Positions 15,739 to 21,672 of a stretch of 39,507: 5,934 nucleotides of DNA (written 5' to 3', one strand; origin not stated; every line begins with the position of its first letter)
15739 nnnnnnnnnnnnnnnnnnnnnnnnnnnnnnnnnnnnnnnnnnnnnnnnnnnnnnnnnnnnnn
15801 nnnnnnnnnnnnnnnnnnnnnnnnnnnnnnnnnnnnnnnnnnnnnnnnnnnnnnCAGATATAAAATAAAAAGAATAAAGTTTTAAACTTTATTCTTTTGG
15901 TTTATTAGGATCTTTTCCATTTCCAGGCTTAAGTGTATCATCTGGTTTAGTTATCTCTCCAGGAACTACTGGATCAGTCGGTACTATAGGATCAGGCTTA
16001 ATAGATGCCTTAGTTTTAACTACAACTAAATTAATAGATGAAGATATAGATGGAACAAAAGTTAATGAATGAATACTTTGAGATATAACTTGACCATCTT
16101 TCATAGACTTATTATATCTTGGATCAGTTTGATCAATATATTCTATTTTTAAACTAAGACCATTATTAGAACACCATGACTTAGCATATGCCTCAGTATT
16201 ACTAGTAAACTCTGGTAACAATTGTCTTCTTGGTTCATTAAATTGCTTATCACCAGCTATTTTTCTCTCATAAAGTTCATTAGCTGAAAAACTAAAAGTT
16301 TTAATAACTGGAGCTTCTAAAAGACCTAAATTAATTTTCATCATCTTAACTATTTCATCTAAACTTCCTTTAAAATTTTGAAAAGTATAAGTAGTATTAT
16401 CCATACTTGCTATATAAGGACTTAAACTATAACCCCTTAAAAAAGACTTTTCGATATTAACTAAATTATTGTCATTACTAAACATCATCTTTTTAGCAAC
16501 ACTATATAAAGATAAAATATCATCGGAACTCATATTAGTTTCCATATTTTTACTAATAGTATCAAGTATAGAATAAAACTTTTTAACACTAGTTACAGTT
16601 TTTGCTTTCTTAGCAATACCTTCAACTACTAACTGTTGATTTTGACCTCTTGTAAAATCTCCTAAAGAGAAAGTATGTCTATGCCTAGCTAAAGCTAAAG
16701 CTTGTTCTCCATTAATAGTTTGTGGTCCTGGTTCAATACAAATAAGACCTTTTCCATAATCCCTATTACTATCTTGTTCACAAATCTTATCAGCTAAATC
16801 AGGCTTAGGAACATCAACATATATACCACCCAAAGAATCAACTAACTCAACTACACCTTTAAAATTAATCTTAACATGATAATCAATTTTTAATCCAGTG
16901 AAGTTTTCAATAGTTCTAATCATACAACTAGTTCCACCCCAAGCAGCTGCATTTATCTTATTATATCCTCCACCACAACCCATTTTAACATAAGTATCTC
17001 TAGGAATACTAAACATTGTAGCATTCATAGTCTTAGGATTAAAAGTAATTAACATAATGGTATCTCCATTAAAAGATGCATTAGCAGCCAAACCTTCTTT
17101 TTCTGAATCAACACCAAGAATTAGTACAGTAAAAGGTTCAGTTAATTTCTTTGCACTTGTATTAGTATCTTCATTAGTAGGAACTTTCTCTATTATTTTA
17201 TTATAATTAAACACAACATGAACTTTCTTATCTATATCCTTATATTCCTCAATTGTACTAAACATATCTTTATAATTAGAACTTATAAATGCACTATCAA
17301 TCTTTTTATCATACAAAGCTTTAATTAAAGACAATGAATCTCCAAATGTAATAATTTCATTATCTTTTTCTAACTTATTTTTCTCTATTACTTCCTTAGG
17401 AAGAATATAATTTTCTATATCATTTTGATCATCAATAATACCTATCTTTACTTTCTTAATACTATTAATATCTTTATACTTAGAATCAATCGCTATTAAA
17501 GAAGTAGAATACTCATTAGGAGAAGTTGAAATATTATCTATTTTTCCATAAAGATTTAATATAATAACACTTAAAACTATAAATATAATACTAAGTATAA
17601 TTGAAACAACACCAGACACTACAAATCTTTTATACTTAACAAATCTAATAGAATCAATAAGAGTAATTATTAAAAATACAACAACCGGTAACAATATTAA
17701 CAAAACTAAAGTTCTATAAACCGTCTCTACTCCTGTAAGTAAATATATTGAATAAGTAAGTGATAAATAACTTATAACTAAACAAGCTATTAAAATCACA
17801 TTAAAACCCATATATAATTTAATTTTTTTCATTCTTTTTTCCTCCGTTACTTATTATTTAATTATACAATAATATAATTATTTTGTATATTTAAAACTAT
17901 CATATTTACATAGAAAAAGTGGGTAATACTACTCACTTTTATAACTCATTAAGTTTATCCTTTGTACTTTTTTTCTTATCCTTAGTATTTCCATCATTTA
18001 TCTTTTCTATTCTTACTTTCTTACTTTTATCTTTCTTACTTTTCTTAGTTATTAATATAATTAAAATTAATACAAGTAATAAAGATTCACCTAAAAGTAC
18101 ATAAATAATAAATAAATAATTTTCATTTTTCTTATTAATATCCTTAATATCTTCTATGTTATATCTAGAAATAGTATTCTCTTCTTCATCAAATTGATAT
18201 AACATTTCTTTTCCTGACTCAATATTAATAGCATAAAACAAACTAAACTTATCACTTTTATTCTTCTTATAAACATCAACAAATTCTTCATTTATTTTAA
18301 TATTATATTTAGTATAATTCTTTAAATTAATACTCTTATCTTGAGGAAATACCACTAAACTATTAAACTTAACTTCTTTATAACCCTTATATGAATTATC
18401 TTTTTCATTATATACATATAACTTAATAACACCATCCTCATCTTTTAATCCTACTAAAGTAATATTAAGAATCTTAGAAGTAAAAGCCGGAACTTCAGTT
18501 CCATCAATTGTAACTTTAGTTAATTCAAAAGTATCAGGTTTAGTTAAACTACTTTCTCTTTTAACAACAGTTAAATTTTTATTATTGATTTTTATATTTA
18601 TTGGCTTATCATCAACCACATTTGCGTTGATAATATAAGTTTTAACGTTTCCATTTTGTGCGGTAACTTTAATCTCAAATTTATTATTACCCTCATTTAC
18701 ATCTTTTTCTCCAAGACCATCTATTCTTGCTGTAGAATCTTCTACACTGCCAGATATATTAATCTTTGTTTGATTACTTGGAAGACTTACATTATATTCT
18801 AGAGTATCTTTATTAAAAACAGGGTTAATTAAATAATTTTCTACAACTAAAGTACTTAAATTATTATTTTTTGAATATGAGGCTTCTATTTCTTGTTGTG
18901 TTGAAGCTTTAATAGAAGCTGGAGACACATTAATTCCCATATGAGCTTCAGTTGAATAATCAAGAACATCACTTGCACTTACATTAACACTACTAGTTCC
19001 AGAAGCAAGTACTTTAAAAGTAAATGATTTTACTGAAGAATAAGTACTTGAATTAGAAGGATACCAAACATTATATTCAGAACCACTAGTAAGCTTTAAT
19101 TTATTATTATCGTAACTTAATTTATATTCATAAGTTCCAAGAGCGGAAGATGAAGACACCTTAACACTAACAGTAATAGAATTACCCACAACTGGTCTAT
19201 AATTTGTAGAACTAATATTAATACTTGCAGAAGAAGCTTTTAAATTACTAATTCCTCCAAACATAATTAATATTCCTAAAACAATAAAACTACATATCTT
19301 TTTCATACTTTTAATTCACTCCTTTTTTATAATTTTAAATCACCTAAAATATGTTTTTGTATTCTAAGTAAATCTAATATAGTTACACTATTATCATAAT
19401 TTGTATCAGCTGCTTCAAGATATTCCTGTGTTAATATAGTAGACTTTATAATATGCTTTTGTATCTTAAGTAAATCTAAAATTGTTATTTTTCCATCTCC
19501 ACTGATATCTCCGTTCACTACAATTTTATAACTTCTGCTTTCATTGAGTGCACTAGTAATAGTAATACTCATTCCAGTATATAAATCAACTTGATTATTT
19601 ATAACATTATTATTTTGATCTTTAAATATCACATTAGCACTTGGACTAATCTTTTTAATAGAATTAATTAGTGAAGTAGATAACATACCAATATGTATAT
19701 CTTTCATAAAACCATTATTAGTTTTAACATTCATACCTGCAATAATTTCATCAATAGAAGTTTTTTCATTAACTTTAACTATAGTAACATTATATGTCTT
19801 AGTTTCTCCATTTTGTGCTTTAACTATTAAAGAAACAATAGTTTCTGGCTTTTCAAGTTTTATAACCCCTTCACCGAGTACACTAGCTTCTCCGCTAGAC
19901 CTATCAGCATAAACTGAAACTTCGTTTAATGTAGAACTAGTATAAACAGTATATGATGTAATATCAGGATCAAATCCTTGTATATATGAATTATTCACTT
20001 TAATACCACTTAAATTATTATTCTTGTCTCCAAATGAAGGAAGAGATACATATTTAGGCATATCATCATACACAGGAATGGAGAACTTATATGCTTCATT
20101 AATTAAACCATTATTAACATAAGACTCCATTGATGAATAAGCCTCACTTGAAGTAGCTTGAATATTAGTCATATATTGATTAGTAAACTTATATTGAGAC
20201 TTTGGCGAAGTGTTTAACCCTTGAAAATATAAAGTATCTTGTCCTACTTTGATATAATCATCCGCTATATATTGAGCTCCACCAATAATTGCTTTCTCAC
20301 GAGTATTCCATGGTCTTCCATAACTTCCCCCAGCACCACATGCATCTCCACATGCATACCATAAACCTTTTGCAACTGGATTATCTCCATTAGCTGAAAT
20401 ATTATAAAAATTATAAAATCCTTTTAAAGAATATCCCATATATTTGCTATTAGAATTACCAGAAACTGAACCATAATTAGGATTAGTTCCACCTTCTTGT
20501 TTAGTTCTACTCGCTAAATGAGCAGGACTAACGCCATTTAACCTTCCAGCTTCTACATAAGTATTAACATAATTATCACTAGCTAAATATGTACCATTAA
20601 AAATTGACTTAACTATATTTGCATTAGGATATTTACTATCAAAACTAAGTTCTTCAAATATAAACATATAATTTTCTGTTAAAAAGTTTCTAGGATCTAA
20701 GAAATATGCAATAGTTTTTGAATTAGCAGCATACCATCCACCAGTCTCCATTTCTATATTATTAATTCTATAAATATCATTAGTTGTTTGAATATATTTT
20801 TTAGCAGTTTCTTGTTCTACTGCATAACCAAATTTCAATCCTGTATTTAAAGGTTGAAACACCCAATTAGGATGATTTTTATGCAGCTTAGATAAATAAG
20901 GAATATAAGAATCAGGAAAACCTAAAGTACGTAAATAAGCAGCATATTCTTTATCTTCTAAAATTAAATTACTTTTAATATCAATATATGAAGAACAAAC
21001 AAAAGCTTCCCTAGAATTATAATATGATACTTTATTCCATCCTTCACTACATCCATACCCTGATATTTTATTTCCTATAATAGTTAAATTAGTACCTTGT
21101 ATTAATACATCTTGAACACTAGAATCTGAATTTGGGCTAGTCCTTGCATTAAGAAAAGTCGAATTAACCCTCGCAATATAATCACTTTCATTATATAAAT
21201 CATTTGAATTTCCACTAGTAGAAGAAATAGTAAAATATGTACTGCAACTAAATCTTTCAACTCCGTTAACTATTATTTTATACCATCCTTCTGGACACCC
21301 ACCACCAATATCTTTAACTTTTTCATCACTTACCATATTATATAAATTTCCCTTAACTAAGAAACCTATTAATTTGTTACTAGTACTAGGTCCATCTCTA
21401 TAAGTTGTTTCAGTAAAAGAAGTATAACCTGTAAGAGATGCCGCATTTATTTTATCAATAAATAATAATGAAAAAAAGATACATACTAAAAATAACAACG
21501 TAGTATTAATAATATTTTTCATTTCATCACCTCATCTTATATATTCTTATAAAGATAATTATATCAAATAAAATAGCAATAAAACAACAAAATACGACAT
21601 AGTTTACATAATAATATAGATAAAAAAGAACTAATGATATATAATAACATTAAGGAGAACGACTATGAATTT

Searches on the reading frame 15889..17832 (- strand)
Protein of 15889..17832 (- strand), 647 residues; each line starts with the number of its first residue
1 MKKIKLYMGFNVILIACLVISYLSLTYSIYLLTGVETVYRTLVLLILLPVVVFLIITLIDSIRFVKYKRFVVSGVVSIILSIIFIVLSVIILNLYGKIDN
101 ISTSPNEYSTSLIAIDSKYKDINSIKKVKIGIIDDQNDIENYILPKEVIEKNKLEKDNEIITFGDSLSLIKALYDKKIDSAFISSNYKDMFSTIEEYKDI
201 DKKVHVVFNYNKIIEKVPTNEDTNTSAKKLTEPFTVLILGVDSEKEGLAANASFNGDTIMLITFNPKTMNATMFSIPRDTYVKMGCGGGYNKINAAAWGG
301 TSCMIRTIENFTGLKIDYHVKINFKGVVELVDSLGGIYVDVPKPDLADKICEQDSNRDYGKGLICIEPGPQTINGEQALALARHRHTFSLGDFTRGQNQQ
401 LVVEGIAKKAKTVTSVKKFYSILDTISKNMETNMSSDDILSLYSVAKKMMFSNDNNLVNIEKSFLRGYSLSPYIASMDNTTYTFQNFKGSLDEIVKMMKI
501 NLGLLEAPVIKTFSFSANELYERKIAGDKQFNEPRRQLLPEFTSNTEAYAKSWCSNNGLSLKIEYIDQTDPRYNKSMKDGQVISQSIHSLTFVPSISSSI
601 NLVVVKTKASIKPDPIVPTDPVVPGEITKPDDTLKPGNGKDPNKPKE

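Call 79: search_protein_families(library=pfam, max_evalue=0.00001, proteins=[window:15889-17832:-])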
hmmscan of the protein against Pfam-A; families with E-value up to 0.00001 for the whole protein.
window:15889-17832:- (647 aa): 1 family
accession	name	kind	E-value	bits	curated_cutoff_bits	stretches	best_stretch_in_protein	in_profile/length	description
PF03816.19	LytR_cpsA_psr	-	7e-42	143.6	24.6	1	256-411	2-149/150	LytR_cpsA_psr family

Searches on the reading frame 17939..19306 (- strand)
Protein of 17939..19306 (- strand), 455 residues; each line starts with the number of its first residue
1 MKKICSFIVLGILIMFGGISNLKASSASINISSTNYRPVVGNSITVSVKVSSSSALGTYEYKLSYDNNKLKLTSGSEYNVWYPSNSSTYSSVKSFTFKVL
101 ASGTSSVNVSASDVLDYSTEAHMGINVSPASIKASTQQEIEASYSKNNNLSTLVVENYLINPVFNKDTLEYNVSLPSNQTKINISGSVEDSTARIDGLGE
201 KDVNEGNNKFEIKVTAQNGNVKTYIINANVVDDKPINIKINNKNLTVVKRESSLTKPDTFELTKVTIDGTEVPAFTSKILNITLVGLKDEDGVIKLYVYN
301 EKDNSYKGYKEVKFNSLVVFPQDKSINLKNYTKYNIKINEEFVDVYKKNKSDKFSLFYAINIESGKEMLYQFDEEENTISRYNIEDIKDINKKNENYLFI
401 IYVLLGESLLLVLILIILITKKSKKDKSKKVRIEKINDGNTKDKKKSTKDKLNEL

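Call 79: search_protein_families(library=pfam, max_evalue=0.00001, proteins=[window:17939-19306:-])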
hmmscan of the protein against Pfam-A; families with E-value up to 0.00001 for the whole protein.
window:17939-19306:- (455 aa): 1 family
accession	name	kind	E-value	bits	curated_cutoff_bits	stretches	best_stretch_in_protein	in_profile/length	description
PF12733.13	Cadherin-like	-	2.2e-06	28.5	24.2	1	151-227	2-85/89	Cadherin-like beta sandwich domain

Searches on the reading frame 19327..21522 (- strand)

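Call 79: search_protein_families(library=pfam, max_evalue=0.00001, proteins=[window:19327-21522:-])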
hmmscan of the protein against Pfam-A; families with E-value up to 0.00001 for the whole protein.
window:19327-21522:- (731 aa): 2 families
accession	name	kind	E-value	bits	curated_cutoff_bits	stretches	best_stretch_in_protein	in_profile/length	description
PF00404.24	Dockerin_1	-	1.9e-11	44.4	22.9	1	671-726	2-57/57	Dockerin type I domain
PF08239.17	SH3_3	-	2e-11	44.3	27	1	124-181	3-54/54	Bacterial SH3 domain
